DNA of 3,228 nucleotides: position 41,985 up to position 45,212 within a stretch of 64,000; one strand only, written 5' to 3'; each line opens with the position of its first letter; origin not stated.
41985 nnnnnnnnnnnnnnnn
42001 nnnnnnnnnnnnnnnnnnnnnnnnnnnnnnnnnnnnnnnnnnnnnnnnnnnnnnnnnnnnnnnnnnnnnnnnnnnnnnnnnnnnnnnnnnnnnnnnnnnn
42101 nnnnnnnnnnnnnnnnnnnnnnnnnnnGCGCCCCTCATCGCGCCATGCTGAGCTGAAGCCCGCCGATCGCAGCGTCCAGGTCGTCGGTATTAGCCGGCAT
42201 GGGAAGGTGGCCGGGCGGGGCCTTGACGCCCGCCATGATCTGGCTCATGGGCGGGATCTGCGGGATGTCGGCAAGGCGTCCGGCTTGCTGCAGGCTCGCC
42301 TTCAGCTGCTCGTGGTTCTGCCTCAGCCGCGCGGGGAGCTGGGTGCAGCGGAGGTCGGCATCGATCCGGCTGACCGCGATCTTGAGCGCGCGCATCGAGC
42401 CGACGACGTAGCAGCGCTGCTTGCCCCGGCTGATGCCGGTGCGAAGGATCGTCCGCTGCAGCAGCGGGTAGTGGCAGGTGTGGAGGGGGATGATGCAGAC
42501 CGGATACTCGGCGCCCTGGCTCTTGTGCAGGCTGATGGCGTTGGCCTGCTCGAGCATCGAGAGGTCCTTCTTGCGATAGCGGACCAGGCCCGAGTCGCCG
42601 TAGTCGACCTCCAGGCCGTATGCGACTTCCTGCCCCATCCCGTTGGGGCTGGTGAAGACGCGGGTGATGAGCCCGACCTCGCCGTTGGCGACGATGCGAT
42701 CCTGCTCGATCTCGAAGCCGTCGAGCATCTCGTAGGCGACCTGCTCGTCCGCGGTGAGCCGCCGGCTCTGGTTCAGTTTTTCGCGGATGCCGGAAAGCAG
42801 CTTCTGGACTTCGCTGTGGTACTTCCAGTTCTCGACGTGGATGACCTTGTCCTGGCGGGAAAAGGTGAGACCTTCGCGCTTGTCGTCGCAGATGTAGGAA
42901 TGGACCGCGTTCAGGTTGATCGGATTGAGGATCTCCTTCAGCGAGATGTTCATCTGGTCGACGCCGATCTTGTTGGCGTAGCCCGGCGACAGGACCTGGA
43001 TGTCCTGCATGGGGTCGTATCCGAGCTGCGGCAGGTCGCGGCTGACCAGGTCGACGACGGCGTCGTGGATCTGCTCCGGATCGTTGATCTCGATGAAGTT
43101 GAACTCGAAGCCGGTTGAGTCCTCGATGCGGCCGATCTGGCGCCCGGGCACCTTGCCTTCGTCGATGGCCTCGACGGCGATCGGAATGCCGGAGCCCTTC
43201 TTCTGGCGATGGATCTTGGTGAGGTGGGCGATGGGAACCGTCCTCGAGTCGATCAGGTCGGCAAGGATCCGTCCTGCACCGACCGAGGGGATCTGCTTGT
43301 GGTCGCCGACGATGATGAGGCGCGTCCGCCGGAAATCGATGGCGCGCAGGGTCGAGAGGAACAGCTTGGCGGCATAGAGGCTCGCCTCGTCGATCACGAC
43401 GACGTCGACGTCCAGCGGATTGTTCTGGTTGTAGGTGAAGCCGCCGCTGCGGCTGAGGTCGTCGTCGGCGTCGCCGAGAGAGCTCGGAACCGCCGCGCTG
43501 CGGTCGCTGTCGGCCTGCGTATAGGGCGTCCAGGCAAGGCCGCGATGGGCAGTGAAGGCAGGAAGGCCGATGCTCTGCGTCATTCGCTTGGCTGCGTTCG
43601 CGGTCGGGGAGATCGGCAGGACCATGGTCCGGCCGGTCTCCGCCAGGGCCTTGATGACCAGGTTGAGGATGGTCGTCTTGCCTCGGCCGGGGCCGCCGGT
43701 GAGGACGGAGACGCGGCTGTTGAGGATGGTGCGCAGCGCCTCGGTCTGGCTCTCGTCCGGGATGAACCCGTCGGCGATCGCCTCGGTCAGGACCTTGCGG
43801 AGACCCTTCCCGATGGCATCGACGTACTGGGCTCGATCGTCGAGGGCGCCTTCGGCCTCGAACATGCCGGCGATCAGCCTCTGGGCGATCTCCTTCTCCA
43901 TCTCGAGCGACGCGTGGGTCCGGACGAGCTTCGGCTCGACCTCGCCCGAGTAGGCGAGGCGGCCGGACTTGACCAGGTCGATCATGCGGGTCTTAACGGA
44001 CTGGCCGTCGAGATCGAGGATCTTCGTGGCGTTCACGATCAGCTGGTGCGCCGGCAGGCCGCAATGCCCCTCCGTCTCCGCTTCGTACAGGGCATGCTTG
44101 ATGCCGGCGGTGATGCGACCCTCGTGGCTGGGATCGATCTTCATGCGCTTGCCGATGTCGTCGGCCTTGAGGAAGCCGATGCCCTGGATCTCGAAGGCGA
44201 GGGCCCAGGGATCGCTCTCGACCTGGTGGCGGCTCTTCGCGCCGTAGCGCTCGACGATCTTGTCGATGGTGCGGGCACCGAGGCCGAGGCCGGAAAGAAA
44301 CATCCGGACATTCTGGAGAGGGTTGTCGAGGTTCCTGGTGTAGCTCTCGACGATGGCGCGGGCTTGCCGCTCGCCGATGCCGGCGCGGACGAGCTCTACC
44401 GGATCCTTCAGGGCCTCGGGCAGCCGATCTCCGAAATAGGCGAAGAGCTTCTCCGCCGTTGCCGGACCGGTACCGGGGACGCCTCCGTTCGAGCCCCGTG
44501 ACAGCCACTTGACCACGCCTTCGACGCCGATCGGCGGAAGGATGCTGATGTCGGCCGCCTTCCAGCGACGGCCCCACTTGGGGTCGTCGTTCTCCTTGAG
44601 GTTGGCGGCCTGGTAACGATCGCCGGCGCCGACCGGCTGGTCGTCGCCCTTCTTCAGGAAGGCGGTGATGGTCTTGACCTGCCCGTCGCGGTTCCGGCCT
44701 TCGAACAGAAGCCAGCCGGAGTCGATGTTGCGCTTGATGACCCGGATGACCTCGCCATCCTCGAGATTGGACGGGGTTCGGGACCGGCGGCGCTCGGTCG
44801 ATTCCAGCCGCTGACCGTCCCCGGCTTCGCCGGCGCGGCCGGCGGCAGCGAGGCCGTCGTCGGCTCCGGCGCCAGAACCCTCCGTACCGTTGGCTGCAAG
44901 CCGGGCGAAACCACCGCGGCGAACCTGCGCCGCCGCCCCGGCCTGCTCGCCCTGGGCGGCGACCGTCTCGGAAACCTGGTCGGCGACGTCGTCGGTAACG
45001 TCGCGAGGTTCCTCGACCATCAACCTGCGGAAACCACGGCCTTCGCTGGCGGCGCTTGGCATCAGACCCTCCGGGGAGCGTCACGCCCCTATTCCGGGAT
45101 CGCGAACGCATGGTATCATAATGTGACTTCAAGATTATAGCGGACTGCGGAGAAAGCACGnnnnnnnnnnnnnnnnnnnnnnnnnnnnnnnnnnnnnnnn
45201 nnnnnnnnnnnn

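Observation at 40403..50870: Self-contained DNA end-processing gene set: Topo IA-like Toprim protein, 975-aa RecD2-like helicase, DsbC, WGR-ATP-dependent DNA ligase, RecJ, standalone WGR protein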

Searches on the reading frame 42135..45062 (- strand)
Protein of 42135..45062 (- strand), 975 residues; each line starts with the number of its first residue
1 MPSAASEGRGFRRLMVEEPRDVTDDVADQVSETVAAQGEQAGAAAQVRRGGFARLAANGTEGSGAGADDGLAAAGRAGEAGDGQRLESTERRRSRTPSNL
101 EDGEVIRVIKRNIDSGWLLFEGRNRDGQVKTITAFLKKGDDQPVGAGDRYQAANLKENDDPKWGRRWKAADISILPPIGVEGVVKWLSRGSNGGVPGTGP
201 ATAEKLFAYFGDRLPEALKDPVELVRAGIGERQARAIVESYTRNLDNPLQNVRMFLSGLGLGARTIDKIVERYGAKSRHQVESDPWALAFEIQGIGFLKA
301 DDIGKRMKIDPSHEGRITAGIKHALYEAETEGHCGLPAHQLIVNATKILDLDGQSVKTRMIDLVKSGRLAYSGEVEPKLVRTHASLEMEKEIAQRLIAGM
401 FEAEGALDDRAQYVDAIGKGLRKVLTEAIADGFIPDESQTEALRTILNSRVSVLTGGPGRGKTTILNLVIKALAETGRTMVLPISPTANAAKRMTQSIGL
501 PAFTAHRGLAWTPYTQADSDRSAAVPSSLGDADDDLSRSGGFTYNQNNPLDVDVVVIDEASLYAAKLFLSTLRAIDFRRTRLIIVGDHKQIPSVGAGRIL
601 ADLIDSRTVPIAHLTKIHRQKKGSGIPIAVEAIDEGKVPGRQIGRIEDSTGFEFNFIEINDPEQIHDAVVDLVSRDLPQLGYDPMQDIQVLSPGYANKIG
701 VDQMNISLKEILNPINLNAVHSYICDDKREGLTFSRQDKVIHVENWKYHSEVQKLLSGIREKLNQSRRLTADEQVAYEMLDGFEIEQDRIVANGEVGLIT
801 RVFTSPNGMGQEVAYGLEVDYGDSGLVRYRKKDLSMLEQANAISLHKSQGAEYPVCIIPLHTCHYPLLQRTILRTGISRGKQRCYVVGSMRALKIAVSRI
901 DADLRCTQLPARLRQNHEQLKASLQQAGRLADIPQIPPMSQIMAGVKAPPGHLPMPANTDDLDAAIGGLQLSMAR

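Call 5: search_protein_families(library=pfam, proteins=[window:42135-45062:-], max_evalue=0.01)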
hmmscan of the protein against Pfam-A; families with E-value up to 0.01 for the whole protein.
window:42135-45062:- (975 aa): 8 families
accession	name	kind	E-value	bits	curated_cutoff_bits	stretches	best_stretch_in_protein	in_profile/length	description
PF13604.12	AAA_30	-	1.6e-35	123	27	1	437-648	4-182/191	AAA domain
PF13245.12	AAA_19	-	6.6e-29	101.2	25.1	1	439-595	1-133/134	AAA domain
PF14490.11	HHH_RecD2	-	6.8e-23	80.8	27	1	249-334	5-91/92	ATP-dependent RecD2 DNA helicase HHH domain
PF13086.12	AAA_11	-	5.5e-11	43.2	27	2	551-594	213-253/257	AAA domain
PF13538.12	UvrD_C_2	-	7.1e-07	29.4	27.4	1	841-887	3-52/52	UvrD-like helicase C-terminal domain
PF05127.21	NAT10_TcmA_helicase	-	0.00017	21.9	22.7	1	453-571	1-109/176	RNA cytidine acetyltransferase NAT10/TcmA, helicase domain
PF20720.3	nSTAND3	-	0.00051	20.2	27.2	1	433-485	1-52/155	Novel STAND NTPase 3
PF00270.35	DEAD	-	0.004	17.3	26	0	438-573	3-139/167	DEAD/DEAH box helicase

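Call 7: search_protein_families(library=padloc, proteins=[window:42135-45062:-], max_evalue=0.01)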
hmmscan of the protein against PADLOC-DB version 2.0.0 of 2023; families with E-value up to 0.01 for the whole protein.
window:42135-45062:- (975 aa): 17 families
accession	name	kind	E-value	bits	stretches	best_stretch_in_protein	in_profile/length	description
PDLC01734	typeIV_RecD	-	3.3e-42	142.7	1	421-930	325-757/763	RecD_0_IVD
PDLC05065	PDC-S68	-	7.8e-40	134.5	2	310-606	477-757/1221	-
PDLC05066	PDC-S68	-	9.6e-35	117.9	2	437-605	581-732/1202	-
PDLC05064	PDC-S68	-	6.5e-33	111.6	2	307-605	546-835/1273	-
PDLC01148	RecD_like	-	1.1e-22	78.1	1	430-890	309-682/719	RecD/Tra ATPase fused to N-terminal HHH domain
PDLC05035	PDC-S53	-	9.3e-13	45.1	1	545-619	572-644/900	-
PDLC04475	PDC-M16A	-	4e-12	43.5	1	443-630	23-225/721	-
PDLC04476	PDC-M16A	-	9.9e-12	42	1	450-565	26-130/691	-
PDLC05009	PDC-S37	-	2e-06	23.9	1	546-592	932-974/1550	-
PDLC04472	PDC-M16A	-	6.7e-06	22.7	1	449-562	240-343/930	-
PDLC04474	PDC-M16A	-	2e-05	21.2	1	448-608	232-394/917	-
PDLC03921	MkoA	-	0.00021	17.1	1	436-482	1028-1076/1607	-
PDLC00290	PtuA1|PtuA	-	0.00033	18.1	1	440-494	14-68/414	AAA ATPase domain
PDLC02350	AbiO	-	0.0014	15.5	0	437-482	181-225/468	AbiO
PDLC03920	MkoA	-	0.0034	13.7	0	553-601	793-837/1112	-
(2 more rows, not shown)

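Call 8: find_encoding_contigs(protein=window:42135-45062:-, flank=10000, max_places=6)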
Protein window:42135-45062:- (975 aa): 6 contigs read that carry it; 2 places shown.
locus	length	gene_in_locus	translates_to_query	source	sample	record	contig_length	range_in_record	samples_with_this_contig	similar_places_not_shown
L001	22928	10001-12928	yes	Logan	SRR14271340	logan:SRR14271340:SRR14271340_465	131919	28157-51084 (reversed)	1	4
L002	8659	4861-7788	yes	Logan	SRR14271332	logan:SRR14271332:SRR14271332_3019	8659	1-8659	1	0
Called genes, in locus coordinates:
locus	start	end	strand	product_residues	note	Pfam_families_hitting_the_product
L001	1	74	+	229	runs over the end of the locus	-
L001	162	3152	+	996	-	PF00989:PAS (faint), PF13188:PAS_8 (faint), PF13426:PAS_9 (faint), PF12860:PAS_7, PF08448:PAS_4 (weak), PF02518:HATPase_c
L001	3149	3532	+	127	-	PF00072:Response_reg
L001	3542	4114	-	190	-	-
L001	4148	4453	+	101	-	-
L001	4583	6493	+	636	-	PF01368:DHH, PF02272:DHHA1, PF17768:RecJ_OB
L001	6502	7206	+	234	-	-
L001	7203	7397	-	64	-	-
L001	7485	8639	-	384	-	PF05406:WGR (weak), PF01068:DNA_ligase_A_M (faint)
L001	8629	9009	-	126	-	-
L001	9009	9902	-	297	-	-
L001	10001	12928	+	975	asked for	PF14490:HHH_RecD2, PF13086:AAA_11 (faint), PF13245:AAA_19, PF13604:AAA_30, PF13538:UvrD_C_2 (weak)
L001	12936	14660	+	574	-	PF01751:Toprim (weak), PF01131:Topoisom_bac (weak)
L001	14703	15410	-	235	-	-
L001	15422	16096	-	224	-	-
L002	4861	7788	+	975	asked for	PF14490:HHH_RecD2, PF13086:AAA_11 (faint), PF13245:AAA_19, PF13604:AAA_30, PF13538:UvrD_C_2 (weak)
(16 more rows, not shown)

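Call 11: search_protein_families(library=phrogs, proteins=[window:42135-45062:-], max_evalue=0.001)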
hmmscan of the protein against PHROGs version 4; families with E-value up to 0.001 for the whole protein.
window:42135-45062:- (975 aa): 3 families
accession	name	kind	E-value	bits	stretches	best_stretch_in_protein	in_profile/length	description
phrog_4412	-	DNA, RNA and nucleotide metabolism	1.5e-116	391.5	2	541-913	411-738/743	exonuclease V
phrog_325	-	DNA, RNA and nucleotide metabolism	2.6e-35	123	1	435-891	471-870/986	Dda-like helicase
phrog_25411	-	unknown function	6.8e-06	26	0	552-593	354-391/627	-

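Call 17: list_cluster_members(proteins=[P0001, window:42135-45062:-, window:46424-47578:+, window:48570-50480:-])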
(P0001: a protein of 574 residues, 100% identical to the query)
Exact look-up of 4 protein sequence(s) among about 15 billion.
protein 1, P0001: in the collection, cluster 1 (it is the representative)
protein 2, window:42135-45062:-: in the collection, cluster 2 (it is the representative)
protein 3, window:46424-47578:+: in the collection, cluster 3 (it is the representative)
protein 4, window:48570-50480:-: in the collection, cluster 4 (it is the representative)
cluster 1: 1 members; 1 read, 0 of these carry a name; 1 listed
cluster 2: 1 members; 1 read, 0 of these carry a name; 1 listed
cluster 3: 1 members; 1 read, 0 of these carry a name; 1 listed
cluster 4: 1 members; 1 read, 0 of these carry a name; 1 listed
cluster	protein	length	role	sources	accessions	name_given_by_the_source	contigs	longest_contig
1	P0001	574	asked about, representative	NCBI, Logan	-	-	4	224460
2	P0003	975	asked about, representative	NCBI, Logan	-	-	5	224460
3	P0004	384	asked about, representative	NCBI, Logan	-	-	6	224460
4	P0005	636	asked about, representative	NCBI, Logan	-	-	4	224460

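Call 20: search_protein_families(library=ncbifam, proteins=[window:42135-45062:-], max_evalue=0.01)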
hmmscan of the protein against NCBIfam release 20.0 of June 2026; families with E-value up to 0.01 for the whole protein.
window:42135-45062:- (975 aa): 12 families
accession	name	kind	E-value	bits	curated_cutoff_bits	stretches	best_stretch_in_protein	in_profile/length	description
TIGR01448.2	helicase_RecD2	equivalog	2.1e-146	488.9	500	1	103-911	1-711/713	SF1B family DNA helicase RecD2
TIGR01447.1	recD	equivalog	6.5e-43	147.2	310.15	2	429-608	140-318/597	exodeoxyribonuclease V subunit alpha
NF008127.0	PRK10875.1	equivalog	5.7e-26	91.2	671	2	437-604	159-321/619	exodeoxyribonuclease V subunit alpha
TIGR02768.1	TraA_Ti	equivalog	4.1e-11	41.9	590.45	2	551-851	446-682/751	Ti-type conjugative transfer relaxase TraA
TIGR00376.1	TIGR00376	hypoth_equivalog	1.3e-05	23.8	348.9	0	551-593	363-401/639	IGHMBP2 family helicase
NF040671.1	PLuB_AAA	exception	6.4e-05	20.5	999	1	542-613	953-1021/1256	PLuB system helicase-like protein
NF010464.0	PRK13889.1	subfamily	9.1e-05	20.5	1015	0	552-622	434-502/992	conjugal transfer relaxase TraA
NF058533.1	antiphage_ProA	equivalog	0.00021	18.8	1500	0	435-475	650-691/1903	anti-phage protein ProA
TIGR03819.1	heli_sec_ATPase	hypoth_equivalog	0.001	18.3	373.15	1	424-481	153-210/340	TadA family conjugal transfer-associated ATPase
NF042953.1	Hhe_antiphage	equivalog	0.0021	15.5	2000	0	546-592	1276-1318/1797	DUF4011 domain-containing anti-phage protein Hhe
NF053621.1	ATPseBagBMYCTU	equivalog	0.0024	17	521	1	448-502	11-62/371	ATPase BagB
NF010263.0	PRK13709.1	equivalog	0.0061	13.9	2212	0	354-505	902-1043/1752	conjugative transfer relaxase/helicase TraI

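Call 33: find_related_loci(query=window:42135-45062:-, collection=genome_contigs, flank=10000)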
Query window:42135-45062:- (975 aa) in genome_contigs; peptide patterns used: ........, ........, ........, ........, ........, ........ (x = any residue, [..] = any of these).
94 stretches matched a pattern, but none encodes a relative of the query by tblastn (E <= 1e-3).

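Call 34: find_homologous_proteins(query=window:42135-45062:-, max_evalue=1e-10)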
Query window:42135-45062:- (975 aa): 342 proteins with E <= 1e-10 among 8000 candidates; the best 120 are listed.
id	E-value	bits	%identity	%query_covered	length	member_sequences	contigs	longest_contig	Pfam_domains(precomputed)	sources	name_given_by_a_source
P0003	0.0e+0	2183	100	100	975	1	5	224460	PF13538.13,PF13086.13,PF13604.13,PF13245.13,PF14490.12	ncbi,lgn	-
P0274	1.1e-97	347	32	85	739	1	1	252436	PF13538.13,PF12826.14,PF13086.13,PF14520.13,PF01443.25,PF13604.13,PF13245.13,PF23139.2,PF18335.8,PF14490.12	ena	-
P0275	1.6e-97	346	33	84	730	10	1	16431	PF13538.13,PF12826.14,PF13086.13,PF14520.13,PF01443.25,PF13604.13,PF13245.13,PF23139.2,PF18335.8,PF14490.12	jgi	-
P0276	2.5e-97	345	35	76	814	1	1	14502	PF13538.13,PF01443.25,PF13604.13,PF13245.13,PF18335.8,PF14490.12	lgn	-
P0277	5.7e-97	344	32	85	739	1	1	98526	PF13538.13,PF12826.14,PF13086.13,PF14520.13,PF01443.25,PF13604.13,PF13245.13,PF23139.2,PF18335.8,PF14490.12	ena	-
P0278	1.0e-95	340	32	83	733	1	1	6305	PF13538.13,PF12826.14,PF13086.13,PF14520.13,PF01443.25,PF13604.13,PF13245.13,PF23139.2,PF18335.8,PF14490.12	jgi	jgi:exodeoxyribonuclease V alpha subunit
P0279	7.1e-95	337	32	83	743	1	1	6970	PF13538.13,PF12826.14,PF13086.13,PF14520.13,PF01443.25,PF13604.13,PF13245.13,PF23139.2,PF18335.8,PF14490.12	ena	-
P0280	1.2e-94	337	32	83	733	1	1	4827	PF13538.13,PF12826.14,PF13086.13,PF05127.22,PF14520.13,PF01443.25,PF13604.13,PF13245.13,PF23139.2,PF18335.8,PF14490.12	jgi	jgi:exodeoxyribonuclease V alpha subunit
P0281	2.6e-94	335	33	83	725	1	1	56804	PF13538.13,PF12826.14,PF13086.13,PF14520.13,PF01443.25,PF13604.13,PF13245.13,PF23139.2,PF18335.8,PF14490.12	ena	-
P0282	2.6e-94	335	32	83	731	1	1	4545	PF13538.13,PF12826.14,PF13086.13,PF14520.13,PF01443.25,PF13604.13,PF13245.13,PF23139.2,PF18335.8,PF14490.12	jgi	jgi:exodeoxyribonuclease V alpha subunit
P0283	2.7e-94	335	31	86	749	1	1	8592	PF13538.13,PF12826.14,PF13086.13,PF14520.13,PF01443.25,PF13604.13,PF13245.13,PF23139.2,PF18335.8,PF14490.12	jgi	-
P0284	3.1e-94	335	32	83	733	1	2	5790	PF13538.13,PF12826.14,PF13086.13,PF14520.13,PF01443.25,PF13604.13,PF13245.13,PF23139.2,PF18335.8,PF14490.12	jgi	jgi:exodeoxyribonuclease V alpha subunit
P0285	5.8e-94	334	33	83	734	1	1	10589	PF13538.13,PF12826.14,PF13086.13,PF14520.13,PF01443.25,PF13604.13,PF13245.13,PF23139.2,PF18335.8,PF14490.12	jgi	jgi:exodeoxyribonuclease V alpha subunit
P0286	6.5e-94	334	32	83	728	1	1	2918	PF13538.13,PF12826.14,PF13086.13,PF14520.13,PF01443.25,PF13604.13,PF13245.13,PF23139.2,PF18335.8,PF14490.12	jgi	jgi:exodeoxyribonuclease V alpha subunit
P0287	1.9e-93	333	33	82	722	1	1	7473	PF13538.13,PF12826.14,PF13086.13,PF00270.36,PF14520.13,PF01443.25,PF13604.13,PF13245.13,PF23139.2,PF18335.8,PF14490.12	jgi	jgi:exodeoxyribonuclease V alpha subunit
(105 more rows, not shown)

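Call 48: search_dna_similar(query=window:42135-45062:-, collection=plasmids, mode=protein, max_rows=30, max_evalue=1e-20)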
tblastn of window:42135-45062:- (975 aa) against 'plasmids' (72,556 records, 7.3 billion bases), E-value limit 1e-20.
Records with a match: 339; places in all: 376; records where one place covers at least 80% of the query: 175.
Best place of each record, by identity: <60% 339.
By first word of the organism name: Piscirickettsia 82; Bradyrhizobium 32; Nostoc 29; Acetobacter 13; Clostridium 12; Roseomonas 8; Bacillus 7; Azospirillum 6; Rickettsia 6; Acaryochloris 6; and 76 more.
By predicted mobility (MOB-suite, as given by PLSDB): non-mobilizable 208; conjugative 66; mobilizable 65.
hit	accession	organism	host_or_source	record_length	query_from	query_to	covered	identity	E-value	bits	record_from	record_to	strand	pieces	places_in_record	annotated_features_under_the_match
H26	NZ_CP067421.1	Skermanella sp. TT6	Homo sapiens,single cell,skin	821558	103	909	83%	32.7%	3e-86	312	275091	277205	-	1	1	ATP-dependent RecD-like DNA helicase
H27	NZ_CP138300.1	Bradyrhizobium japonicum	Glycine max,cell culture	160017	97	934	85%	31.4%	1e-82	335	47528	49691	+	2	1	none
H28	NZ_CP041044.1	Paracoccus sp. AK26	pure culture,Hexachlorocyclohexane ...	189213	97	909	83%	31.8%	4e-92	330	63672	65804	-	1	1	ATP-dependent RecD-like DNA helicase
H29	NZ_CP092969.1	Methylocystis parvus OBBP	Bacterial Monoculture,Mud, soil or ...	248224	97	909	83%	31.8%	7e-90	323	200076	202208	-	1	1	ATP-dependent RecD-like DNA helicase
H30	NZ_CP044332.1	Methylocystis parvus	-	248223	97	909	83%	31.8%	7e-90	323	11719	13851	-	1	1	ATP-dependent RecD-like DNA helicase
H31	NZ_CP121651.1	Bradyrhizobium sp. CB82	Stylosanthes guianensis,cell culture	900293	98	951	88%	30.2%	7e-95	338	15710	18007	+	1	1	ATP-dependent RecD-like DNA helicase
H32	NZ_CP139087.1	Methylocella tundrae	Single cell,tundra wetland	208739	103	914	83%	31.8%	2e-88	318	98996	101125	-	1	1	ATP-dependent RecD-like DNA helicase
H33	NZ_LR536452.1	Methylocella tundrae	-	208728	103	914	83%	31.8%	2e-88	318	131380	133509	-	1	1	ATP-dependent RecD-like DNA helicase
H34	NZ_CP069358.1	Microvirga sp. VF16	Vachellia farnesiana,Cell culture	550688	103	938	86%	30.7%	3e-91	327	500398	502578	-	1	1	ATP-dependent RecD-like DNA helicase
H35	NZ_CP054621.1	Azospirillum oryzae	cell culture,soil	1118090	103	929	85%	31.0%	2e-87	315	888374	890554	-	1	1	record has no annotation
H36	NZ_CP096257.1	Bradyrhizobium barranii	Glycine max cv. AC Glengarry,Cell ...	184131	97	909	83%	31.5%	1e-91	328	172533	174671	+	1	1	ATP-dependent RecD-like DNA helicase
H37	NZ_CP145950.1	Bradyrhizobium sp. 26S5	Glycine max,cell culture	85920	97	909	83%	31.5%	2e-91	328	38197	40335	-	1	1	ATP-dependent RecD-like DNA helicase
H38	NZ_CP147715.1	Bradyrhizobium sp. 27S5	Glycine max,cell culture,Root nodule ...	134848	97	909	83%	31.5%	2e-91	328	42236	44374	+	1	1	ATP-dependent RecD-like DNA helicase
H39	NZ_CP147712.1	Bradyrhizobium septentrionale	Glycine max,cell culture,Root nodule ...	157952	97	909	83%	31.5%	2e-91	328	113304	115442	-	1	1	ATP-dependent RecD-like DNA helicase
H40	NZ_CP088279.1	Bradyrhizobium barranii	Glycine max cv. AC Glengarry,cell ...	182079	97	909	83%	31.5%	2e-91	327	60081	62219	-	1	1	ATP-dependent RecD-like DNA helicase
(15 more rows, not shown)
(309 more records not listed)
